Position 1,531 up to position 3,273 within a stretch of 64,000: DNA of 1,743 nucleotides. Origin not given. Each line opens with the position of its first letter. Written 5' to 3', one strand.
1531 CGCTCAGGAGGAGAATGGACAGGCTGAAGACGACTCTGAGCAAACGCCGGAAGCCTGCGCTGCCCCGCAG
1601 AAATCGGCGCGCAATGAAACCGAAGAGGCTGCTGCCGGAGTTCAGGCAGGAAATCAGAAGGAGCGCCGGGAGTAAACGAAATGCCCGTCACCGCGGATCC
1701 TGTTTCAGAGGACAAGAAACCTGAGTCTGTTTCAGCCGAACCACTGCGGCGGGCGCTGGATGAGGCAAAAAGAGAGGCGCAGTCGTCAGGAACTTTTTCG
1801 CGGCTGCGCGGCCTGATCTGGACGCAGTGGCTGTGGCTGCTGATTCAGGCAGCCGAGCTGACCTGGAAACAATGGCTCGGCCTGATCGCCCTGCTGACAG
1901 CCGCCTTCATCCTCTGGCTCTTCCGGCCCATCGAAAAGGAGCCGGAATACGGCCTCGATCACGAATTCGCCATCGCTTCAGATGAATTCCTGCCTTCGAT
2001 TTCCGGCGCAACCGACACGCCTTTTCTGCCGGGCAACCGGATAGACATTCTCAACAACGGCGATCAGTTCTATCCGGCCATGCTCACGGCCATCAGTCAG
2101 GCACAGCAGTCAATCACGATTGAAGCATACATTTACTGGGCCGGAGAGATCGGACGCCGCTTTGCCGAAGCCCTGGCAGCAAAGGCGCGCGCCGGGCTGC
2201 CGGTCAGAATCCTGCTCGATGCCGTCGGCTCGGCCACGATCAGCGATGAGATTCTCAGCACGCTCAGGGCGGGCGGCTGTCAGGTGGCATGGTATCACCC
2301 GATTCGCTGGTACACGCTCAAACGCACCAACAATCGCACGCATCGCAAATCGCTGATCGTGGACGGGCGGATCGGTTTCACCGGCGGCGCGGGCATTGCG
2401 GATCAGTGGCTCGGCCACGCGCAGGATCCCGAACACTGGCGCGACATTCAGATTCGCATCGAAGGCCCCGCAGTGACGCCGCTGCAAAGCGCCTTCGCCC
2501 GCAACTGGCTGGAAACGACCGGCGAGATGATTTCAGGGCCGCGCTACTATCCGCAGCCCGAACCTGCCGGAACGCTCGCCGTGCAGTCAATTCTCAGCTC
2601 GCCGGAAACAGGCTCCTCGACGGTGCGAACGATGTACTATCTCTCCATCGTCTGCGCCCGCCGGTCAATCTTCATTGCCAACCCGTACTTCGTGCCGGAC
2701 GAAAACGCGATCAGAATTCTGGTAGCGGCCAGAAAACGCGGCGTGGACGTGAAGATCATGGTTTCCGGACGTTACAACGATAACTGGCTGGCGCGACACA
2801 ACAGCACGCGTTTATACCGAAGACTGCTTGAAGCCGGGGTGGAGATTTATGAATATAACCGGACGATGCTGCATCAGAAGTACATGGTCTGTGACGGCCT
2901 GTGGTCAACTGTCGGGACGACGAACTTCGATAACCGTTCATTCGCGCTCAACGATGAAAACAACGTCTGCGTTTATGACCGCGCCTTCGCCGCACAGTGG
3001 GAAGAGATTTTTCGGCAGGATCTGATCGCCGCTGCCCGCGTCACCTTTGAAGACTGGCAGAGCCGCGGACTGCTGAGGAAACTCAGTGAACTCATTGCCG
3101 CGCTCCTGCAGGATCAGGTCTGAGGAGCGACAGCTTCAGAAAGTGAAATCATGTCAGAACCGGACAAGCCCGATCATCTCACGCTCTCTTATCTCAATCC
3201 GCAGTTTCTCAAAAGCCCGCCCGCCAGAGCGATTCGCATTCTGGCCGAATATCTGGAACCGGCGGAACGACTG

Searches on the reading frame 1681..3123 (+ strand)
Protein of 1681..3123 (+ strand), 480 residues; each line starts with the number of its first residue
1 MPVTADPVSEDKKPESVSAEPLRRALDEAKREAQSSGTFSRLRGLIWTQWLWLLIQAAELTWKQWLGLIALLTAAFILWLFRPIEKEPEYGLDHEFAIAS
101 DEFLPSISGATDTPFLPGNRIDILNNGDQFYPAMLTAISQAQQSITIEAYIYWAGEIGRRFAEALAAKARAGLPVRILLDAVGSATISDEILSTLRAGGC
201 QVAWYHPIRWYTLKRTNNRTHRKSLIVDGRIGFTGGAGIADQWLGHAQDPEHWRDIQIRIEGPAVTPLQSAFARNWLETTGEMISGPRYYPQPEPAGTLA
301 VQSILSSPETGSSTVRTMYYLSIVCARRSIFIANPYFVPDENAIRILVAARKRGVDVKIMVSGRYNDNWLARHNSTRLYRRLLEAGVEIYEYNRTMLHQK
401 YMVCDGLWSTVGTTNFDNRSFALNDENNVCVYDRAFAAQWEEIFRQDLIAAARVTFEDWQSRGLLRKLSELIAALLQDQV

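Call 91: find_encoding_contigs(protein=window:1681-3123:+, flank=10000, max_places=3)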
Protein window:1681-3123:+ (480 aa): 1 contig read that carries it; 1 place shown.
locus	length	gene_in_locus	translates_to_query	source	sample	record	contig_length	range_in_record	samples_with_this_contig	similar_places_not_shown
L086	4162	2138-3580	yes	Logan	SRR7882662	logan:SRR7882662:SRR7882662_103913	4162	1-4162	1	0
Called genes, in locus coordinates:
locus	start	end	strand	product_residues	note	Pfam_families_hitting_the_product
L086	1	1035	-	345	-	?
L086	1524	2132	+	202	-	PF06210:DUF1003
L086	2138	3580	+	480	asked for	PF13091:PLDc_2, PF00614:PLDc (faint), PF13091:PLDc_2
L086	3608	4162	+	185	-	?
